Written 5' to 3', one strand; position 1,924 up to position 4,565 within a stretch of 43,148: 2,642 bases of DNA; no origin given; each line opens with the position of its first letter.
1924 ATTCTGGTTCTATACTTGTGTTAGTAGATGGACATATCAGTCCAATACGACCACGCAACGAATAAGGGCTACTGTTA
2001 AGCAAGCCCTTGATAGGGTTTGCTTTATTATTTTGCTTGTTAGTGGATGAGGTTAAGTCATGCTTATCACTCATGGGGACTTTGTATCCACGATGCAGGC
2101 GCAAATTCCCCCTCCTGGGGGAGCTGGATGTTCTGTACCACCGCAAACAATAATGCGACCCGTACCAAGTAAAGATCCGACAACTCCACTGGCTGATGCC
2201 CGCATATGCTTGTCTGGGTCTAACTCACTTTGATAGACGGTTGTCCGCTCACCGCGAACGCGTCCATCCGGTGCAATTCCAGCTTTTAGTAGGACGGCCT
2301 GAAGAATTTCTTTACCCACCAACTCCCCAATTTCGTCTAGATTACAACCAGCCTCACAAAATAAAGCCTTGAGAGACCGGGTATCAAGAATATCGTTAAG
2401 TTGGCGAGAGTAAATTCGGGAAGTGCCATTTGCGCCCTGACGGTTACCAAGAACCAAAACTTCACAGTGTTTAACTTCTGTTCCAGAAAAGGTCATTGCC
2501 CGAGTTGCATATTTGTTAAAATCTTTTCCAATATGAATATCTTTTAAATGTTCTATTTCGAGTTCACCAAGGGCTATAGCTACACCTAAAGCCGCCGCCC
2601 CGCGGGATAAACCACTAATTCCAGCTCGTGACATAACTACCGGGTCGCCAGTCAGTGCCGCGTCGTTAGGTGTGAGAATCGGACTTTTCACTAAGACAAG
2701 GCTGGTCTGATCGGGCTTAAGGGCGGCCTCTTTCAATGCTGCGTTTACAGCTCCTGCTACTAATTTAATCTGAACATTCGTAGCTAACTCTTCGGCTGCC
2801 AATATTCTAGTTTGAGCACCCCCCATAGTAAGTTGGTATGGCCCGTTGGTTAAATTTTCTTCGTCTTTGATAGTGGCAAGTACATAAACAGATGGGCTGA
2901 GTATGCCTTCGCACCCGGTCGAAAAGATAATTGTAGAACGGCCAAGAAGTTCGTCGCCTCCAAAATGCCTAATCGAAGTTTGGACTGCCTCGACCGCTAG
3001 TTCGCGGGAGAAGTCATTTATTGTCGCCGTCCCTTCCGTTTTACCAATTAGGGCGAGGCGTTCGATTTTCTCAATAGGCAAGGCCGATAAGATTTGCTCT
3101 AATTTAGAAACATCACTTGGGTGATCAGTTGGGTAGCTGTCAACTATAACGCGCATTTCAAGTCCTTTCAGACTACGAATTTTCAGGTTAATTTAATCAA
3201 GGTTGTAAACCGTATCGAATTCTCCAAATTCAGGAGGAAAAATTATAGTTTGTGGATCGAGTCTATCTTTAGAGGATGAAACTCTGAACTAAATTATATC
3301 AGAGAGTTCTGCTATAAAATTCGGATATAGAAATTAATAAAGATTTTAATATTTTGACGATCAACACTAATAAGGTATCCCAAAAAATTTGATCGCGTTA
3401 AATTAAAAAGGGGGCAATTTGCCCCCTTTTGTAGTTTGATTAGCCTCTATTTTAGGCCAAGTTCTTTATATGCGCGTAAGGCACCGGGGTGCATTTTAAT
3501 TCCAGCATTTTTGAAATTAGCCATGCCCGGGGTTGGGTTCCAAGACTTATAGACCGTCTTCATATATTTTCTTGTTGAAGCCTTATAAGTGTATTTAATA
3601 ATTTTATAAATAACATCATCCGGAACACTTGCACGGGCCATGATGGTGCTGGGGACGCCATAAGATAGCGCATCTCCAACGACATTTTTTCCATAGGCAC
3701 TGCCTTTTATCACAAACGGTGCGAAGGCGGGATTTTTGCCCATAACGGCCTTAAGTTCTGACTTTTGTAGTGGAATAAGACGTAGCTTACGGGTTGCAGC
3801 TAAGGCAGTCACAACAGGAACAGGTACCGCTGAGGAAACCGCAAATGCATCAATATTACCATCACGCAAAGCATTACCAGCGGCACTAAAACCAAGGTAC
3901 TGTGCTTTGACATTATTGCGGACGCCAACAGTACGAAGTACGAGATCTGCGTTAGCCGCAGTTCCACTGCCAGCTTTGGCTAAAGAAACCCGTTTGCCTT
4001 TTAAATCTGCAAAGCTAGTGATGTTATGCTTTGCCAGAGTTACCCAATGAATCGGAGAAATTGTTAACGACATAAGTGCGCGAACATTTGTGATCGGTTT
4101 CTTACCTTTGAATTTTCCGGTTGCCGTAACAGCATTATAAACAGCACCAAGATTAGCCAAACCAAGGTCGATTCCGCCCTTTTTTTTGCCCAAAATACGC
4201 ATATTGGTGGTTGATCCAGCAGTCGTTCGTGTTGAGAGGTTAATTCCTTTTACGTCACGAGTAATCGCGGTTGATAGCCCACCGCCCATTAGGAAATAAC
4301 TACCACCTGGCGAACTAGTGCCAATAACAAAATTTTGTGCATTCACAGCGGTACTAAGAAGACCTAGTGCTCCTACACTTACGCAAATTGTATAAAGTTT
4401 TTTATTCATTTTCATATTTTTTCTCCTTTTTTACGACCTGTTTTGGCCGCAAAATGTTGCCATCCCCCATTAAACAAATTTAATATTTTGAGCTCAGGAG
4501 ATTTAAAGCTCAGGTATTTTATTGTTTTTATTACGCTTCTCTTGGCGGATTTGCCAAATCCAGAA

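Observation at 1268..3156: AtzD/barbiturase-family ring-opening amidohydrolase translationally coupled to a two-cysteine maleate-isomerase/AMDase-like enzyme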

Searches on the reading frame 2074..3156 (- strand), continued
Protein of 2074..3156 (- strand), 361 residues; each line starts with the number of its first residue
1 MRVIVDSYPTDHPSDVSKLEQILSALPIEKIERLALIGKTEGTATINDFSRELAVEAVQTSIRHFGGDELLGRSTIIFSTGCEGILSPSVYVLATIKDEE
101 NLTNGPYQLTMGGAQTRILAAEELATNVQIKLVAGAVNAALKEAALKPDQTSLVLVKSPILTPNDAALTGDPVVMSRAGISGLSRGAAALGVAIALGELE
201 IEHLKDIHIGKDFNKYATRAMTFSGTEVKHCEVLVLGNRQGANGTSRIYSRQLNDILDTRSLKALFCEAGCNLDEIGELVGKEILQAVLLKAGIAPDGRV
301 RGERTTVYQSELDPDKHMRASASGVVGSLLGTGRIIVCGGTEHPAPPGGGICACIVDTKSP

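Call 71: fold_search(model_id=the predicted structure, library=pdb)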
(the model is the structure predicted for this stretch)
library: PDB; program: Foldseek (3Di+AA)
matches with E <= 10: 1140; with E <= 0.001: 44
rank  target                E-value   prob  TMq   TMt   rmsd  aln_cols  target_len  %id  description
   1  5hxu_A                3.7e-34  1.00  0.85  0.83   3.5       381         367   27  Structure-function analysis of functionally diverse members of the cyclic amide hydrolase family of Toblerone fold enz (released 2017-02-01)
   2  5hwe                  1.4e-33  1.00  0.84  0.82   3.6       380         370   28  high resolution structure of barbiturase (released 2017-02-01)
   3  5hxu_B                4.4e-33  1.00  0.84  0.83   3.5       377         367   28  Structure-function analysis of functionally diverse members of the cyclic amide hydrolase family of Toblerone fold enz (released 2017-02-01)
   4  6bum_A                1.1e-32  1.00  0.87  0.86   2.8       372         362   31  Crystal structures of cyanuric acid hydrolase from Moorella thermoacetica (released 2019-06-12)
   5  6bup_A                1.5e-32  1.00  0.86  0.86   2.9       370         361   32  Crystal structures of cyanuric acid hydrolase from Moorella thermoacetica complexed with cyanuric acid (released 2019-06-12)
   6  5hxz_B                1.7e-32  1.00  0.85  0.83   3.2       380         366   28  Structure-function analysis of functionally diverse members of the cyclic amide hydrolase family of Toblerone fold enz (released 2017-02-01)
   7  6bum_B                2.3e-32  1.00  0.87  0.86   2.8       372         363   31  Crystal structures of cyanuric acid hydrolase from Moorella thermoacetica (released 2019-06-12)
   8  6buo_D                2.4e-32  1.00  0.85  0.85   2.9       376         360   31  Crystal structures of cyanuric acid hydrolase from Moorella thermoacetica (released 2019-06-12)
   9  6dhj_G                7.0e-32  1.00  0.84  0.84   3.2       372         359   31  Crystal structures of cyanuric acid hydrolase from Moorella thermoacetica (released 2019-06-26)
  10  6dhj_A                1.0e-31  1.00  0.83  0.82   3.2       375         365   31  Crystal structures of cyanuric acid hydrolase from Moorella thermoacetica (released 2019-06-26)
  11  5t13                  1.2e-31  1.00  0.87  0.84   3.0       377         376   29  Structure of the Cyanuric Acid Hydrolase TrzD Reveals Product Exit Channel (released 2017-04-12)
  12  5hy1                  1.6e-31  1.00  0.84  0.83   3.3       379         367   28  high resolution structure of barbiturase (released 2017-02-01)
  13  6dhj_B                1.8e-31  1.00  0.83  0.83   3.2       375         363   31  Crystal structures of cyanuric acid hydrolase from Moorella thermoacetica (released 2019-06-26)
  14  4nq3_A                1.9e-31  1.00  0.84  0.87   3.3       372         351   33  Crystal structure of cyanuic acid hydrolase from A. caulinodans (released 2014-09-10)
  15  4nq3_B                2.5e-31  1.00  0.83  0.86   3.0       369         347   33  Crystal structure of cyanuic acid hydrolase from A. caulinodans (released 2014-09-10)
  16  4bvq_A                2.7e-31  1.00  0.86  0.85   3.2       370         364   30  Cyanuric acid hydrolase: evolutionary innovation by structural concatenation. (released 2013-07-17)
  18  5hy0_C                4.1e-30  1.00  0.85  0.84   3.4       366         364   27  orotic acid hydrolase (released 2017-02-01)
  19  5hy0_B                6.7e-30  1.00  0.85  0.86   3.3       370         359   26  orotic acid hydrolase (released 2017-02-01)
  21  5hy0_A                8.6e-30  1.00  0.83  0.82   3.6       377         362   25  orotic acid hydrolase (released 2017-02-01)
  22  5hy0_D                1.5e-29  1.00  0.84  0.83   3.6       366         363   26  orotic acid hydrolase (released 2017-02-01)
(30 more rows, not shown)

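Call 77: search_protein_families(library=ncbifam, proteins=[L026:5565-7064:-, L028:1095-2261:+, L028:2283-3512:+, L028:6332-7954:+, L028:11195-12811:-, L028:12838-13821:-, L029:7891-8439:+, L029:8442-9032:+, L014:4366-5358:+, L014:5733-6605:+], max_evalue=1e-8)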
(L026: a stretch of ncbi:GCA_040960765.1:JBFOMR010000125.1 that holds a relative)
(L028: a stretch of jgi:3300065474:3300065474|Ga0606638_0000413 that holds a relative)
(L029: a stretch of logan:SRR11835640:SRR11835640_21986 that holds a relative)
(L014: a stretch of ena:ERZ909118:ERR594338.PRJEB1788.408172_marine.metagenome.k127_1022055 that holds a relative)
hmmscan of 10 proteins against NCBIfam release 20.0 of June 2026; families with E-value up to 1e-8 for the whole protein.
L026:5565-7064:- (500 aa): 31 families (the best 25 are shown)
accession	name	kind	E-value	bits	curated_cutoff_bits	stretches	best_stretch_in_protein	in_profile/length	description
NF005557.0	PRK07228.1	equivalog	9.9e-68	228.8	522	1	4-451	3-430/445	5'-deoxyadenosine deaminase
NF004701.0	PRK06038.1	equivalog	3.7e-67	226.9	609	1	1-446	3-414/432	N-ethylammeline chlorohydrolase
NF006056.0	PRK08204.1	subfamily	2.4e-65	221.1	391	1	1-452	2-434/449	hypothetical protein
NF006252.0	PRK08393.1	equivalog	1.3e-62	212.2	617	1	5-447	4-412/424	N-ethylammeline chlorohydrolase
NF006549.0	PRK09045.1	equivalog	2.4e-59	201.1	540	2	200-451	184-432/444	TRZ/ATZ family hydrolase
NF006055.0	PRK08203.1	equivalog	1.2e-57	195.4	532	1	6-452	9-444/455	8-oxoguanine deaminase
NF009059.0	PRK12393.1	equivalog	6.5e-45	153.7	543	1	24-451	29-448/460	amidohydrolase family protein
NF004995.0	PRK06380.1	subfamily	1.4e-41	142.8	567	2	221-446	188-411/418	metal-dependent hydrolase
NF004801.0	PRK06151.1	subfamily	1e-39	136.8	416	1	26-452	27-456/491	chlorohydrolase family protein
NF005540.0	PRK07203.1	equivalog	1.7e-36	125.9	444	2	223-450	209-430/444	putative aminohydrolase SsnA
NF006681.0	PRK09229.1-2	equivalog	4.3e-36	124.6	362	1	24-455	22-448/451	formimidoylglutamate deiminase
NF012037.0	PRK15493.1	equivalog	5.4e-36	124.3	779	1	192-447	170-422/435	bifunctional S-methyl-5'-thioadenosine deaminase/S-adenosylhomocysteine deaminase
NF005211.0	PRK06687.1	equivalog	2.4e-35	122.1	703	1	207-443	184-418/419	TRZ/ATZ family protein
TIGR03314.1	Se_ssnA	subfamily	1.1e-34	120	455.5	1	4-450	1-429/441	putative selenium metabolism protein SsnA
NF006679.0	PRK09228.1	subfamily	8.4e-29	100.6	351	1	41-402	54-390/433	guanine deaminase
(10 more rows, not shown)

L028:1095-2261:+ (389 aa): 10 families
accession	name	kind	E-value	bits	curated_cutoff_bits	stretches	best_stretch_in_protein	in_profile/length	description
TIGR04021.1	LLM_DMSO2_sfnG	equivalog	4e-40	138.2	382.95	1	19-371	6-346/350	dimethylsulfone monooxygenase SfnG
TIGR03860.1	FMN_nitrolo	subfamily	1.3e-39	136.2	279.7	2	76-166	69-161/422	NtaA/DmoA family FMN-dependent monooxygenase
TIGR03612.1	RutA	equivalog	2.1e-37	129.5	498.3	1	16-369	3-348/355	pyrimidine utilization protein A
TIGR03565.1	alk_sulf_monoox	equivalog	7.1e-28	97.6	518.2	1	83-348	58-324/346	FMNH2-dependent alkanesulfonate monooxygenase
NF001939.1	PRK00719.1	subfamily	2.5e-27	95.7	510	1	82-373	57-349/373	alkanesulfonate monooxygenase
TIGR03619.1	F420_Rv2161c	subfamily_domain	2.4e-23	83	166.9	1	69-249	35-213/247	TIGR03619 family F420-dependent LLM class oxidoreductase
TIGR03560.1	F420_Rv1855c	subfamily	3.9e-20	72.6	231.4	1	34-244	9-218/227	TIGR03560 family F420-dependent LLM class oxidoreductase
TIGR03621.1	F420_MSMEG_2516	subfamily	5.6e-14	52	213.15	1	84-218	46-174/295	TIGR03621 family F420-dependent LLM class oxidoreductase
TIGR04020.1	seco_metab_LLM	subfamily_domain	6.1e-11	42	244.45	1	84-145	57-119/341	MupA/Atu3671 family FMN-dependent luciferase-like monooxygenase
TIGR03557.1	F420_G6P_family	subfamily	8.6e-10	38.2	210.4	1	42-224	14-192/316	TIGR03557 family F420-dependent LLM class oxidoreductase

L028:2283-3512:+ (410 aa): 5 families
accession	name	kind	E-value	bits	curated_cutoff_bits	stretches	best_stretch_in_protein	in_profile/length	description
NF040821.1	dipep_PepQ_Arch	equivalog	6.5e-23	81.3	630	1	150-397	100-340/346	Xaa-Pro dipeptidase PepQ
NF007310.0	PRK09795.1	equivalog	1.2e-19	70.3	393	1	159-400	114-353/361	aminopeptidase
NF043017.1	DimsulpropLyDddP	equivalog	3.4e-19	69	600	1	18-401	50-439/443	dimethylsulfonioproprionate lyase DddP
NF008131.0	PRK10879.1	equivalog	6.6e-10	38.3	465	0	144-312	144-312/438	Xaa-Pro aminopeptidase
NF038259.1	ectoine_DoeA_2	exception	6.4e-09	35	575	1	158-391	137-372/386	ectoine hydrolase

L028:6332-7954:+ (541 aa): 5 families
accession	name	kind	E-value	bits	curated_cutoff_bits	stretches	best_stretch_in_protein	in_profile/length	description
NF002550.0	PRK02106.1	subfamily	2.2e-174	581.1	605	1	4-538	4-541/563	choline dehydrogenase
TIGR01810.1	betA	equivalog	4.2e-157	524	732.1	1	7-536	1-532/532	choline dehydrogenase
TIGR03970.1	mycofact_MftG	equivalog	5.1e-98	329.1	387.45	2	7-302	2-299/487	mycofactocin dehydrogenase MftG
TIGR04542.1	GMC_mycofac_2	equivalog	1.8e-35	122.8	400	1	7-272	1-241/425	mycofactocin system GMC family oxidoreductase MftG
NF038210.1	GMC_mycofac_3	equivalog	1.5e-17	63.6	300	0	9-110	2-94/418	mycofactocin system GMC family oxidoreductase MftG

L028:11195-12811:- (539 aa): 25 families
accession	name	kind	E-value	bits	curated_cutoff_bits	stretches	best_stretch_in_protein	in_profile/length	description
NF004780.0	PRK06126.1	subfamily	4.6e-187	622.7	445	1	4-538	5-546/552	hypothetical protein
NF046069.1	AkvoneHdxseRdmE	equivalog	1.1e-75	255.4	700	1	10-532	1-512/521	aklavinone 12-hydroxylase RdmE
NF046068.1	AkvoneHdxseDnrF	equivalog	1.1e-66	225.7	650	1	10-467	1-439/439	aklavinone 12-hydroxylase DnrF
NF045577.1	FAD_mono_MbnF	equivalog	6.2e-65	219.8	800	1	6-532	3-520/531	methanobactin biosynthesis FAD monooxygenase MbnF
NF004832.0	PRK06184.1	subfamily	9.3e-55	186.3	476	1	4-521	3-483/506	hypothetical protein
NF004831.0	PRK06183.1-5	equivalog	4.2e-48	164.1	546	1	4-362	5-347/568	bifunctional 3-(3-hydroxy-phenyl)propionate/3-hydroxycinnamic acid hydroxylase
NF004829.0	PRK06183.1-3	subfamily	3.8e-44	151.3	390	1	4-520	5-494/520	bifunctional 3-(3-hydroxy-phenyl)propionate/3-hydroxycinnamic acid hydroxylase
NF033145.1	rif_monoox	equivalog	5.9e-42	144.1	800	2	290-366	263-339/472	rifampin monooxygenase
NF006002.0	PRK08132.1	subfamily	1e-40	139.7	416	1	5-504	23-496/552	FAD-dependent oxidoreductase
NF006092.0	PRK08244.1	equivalog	1.6e-40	139.2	644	2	290-361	266-337/494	monooxygenase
NF005303.0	PRK06834.1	subfamily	1.9e-40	138.8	625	2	160-366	135-335/488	hypothetical protein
NF004828.0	PRK06183.1-2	equivalog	1.9e-34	119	853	2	263-358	245-344/568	bifunctional 3-(3-hydroxy-phenyl)propionate/3-hydroxycinnamic acid hydroxylase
NF006144.0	PRK08294.1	subfamily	4.8e-32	111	560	2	297-358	341-402/637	phenol 2-monooxygenase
NF000343.1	rif_mono_Iri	exception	2.1e-31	109.4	950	1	289-362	264-337/479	rifampin monooxygenase Iri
NF004827.0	PRK06183.1-1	equivalog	1.2e-28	99.9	966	2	4-195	12-192/554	bifunctional 3-(3-hydroxy-phenyl)propionate/3-hydroxycinnamic acid hydroxylase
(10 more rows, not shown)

L028:12838-13821:- (328 aa): 2 families
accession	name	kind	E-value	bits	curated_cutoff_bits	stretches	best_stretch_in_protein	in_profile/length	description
TIGR02272.1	gentisate_1_2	equivalog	1.7e-61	208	442.1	1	3-325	5-335/336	gentisate 1,2-dioxygenase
NF049978.1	AminoSalDhMabB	equivalog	2e-54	185.3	650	1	4-326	4-335/351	5-aminosalicylate 1,2-dioxygenase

L029:7891-8439:+ (183 aa): 2 families
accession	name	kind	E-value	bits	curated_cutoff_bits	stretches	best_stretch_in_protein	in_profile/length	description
TIGR03845.1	sulfopyru_alph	equivalog_domain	1.8e-25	89.7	147.95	1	23-175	3-156/160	sulfopyruvate decarboxylase subunit alpha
TIGR03297.1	Ppyr-DeCO2ase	equivalog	1.4e-15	57.2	312.5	1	35-179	4-155/360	phosphonopyruvate decarboxylase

L029:8442-9032:+ (197 aa): 4 families
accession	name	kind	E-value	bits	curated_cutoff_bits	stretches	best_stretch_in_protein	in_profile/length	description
TIGR03846.1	sulfopy_beta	equivalog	1.5e-21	77.1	221.5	1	9-187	5-181/182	sulfopyruvate decarboxylase subunit beta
TIGR03297.1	Ppyr-DeCO2ase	equivalog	1.8e-17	63.4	312.5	1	17-183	186-356/360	phosphonopyruvate decarboxylase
NF004813.0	PRK06163.1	equivalog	9.9e-16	58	240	1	12-160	22-170/202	hypothetical protein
NF005485.1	PRK07092.1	equivalog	2e-09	36.8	493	1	3-159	348-515/523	benzoylformate decarboxylase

L014:4366-5358:+ (331 aa): 0 families

L014:5733-6605:+ (291 aa): 0 families

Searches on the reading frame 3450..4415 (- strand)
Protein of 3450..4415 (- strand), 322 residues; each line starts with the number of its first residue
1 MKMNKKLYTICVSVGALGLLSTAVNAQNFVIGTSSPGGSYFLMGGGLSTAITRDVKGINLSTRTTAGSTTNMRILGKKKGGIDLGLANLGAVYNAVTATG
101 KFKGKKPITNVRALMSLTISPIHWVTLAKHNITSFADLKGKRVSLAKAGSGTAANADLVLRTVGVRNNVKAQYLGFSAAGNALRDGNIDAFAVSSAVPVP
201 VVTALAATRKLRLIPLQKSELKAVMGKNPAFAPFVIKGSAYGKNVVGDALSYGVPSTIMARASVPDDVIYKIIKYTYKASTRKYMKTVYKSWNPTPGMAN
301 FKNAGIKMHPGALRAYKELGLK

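Call 3: search_protein_families(library=pfam, proteins=[window:3450-4415:-])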
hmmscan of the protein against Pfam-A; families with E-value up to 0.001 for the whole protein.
window:3450-4415:- (322 aa): 2 families
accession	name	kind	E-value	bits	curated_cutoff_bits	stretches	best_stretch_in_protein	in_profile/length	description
PF16868.10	NMT1_3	-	8.9e-61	206.5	27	1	31-320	1-289/289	NMT1-like family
PF09084.16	NMT1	-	4.7e-09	36.9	20.5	1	103-193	59-147/216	NMT1/THI5 like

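Call 4: search_protein_families(library=ncbifam, proteins=[window:3450-4415:-])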
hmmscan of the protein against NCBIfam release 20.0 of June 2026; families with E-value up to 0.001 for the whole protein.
window:3450-4415:- (322 aa): 3 families
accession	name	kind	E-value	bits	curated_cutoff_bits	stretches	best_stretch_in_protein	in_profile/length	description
TIGR02122.1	TRAP_TAXI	subfamily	3.2e-59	200.4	84.35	1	3-320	1-320/320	TAXI family TRAP transporter solute-binding subunit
TIGR01728.1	SsuA_fam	subfamily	2.9e-08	33.3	163.5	1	123-195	86-158/290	aliphatic sulfonate ABC transporter substrate-binding protein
NF008588.0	PRK11553.1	subfamily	0.00011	21.3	299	1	130-194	119-183/319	aliphatic sulfonate ABC transporter substrate-binding protein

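Call 48: search_solved_structures(query=window:3450-4415:-, max_evalue=0.001)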
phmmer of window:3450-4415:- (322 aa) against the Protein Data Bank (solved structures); distinct sequences matched with E-value up to 0.001: 7.
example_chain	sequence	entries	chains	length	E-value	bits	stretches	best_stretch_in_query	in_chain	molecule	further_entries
8s4j_A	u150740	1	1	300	6.4e-29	104.7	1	26-321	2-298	TAXI family TRAP transporter solute-binding subunit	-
9ibo_A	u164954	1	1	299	1.3e-28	103.6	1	27-321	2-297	TAXI family TRAP transporter solute-binding subunit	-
9oz4_A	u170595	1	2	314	5.2e-27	98.4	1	27-321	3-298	TRAP transporter solute receptor, TAXI family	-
1us4_A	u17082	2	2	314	2.2e-26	96.3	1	19-321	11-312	PUTATIVE GLUR0 LIGAND BINDING CORE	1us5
8u79_A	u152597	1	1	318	3.4e-26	95.7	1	25-321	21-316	Immunogenic protein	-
9ibp_A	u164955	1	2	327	1e-19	74.5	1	12-322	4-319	Immunogenic protein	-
4ddd_A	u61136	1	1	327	1.1e-19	74.3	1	15-320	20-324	Immunogenic protein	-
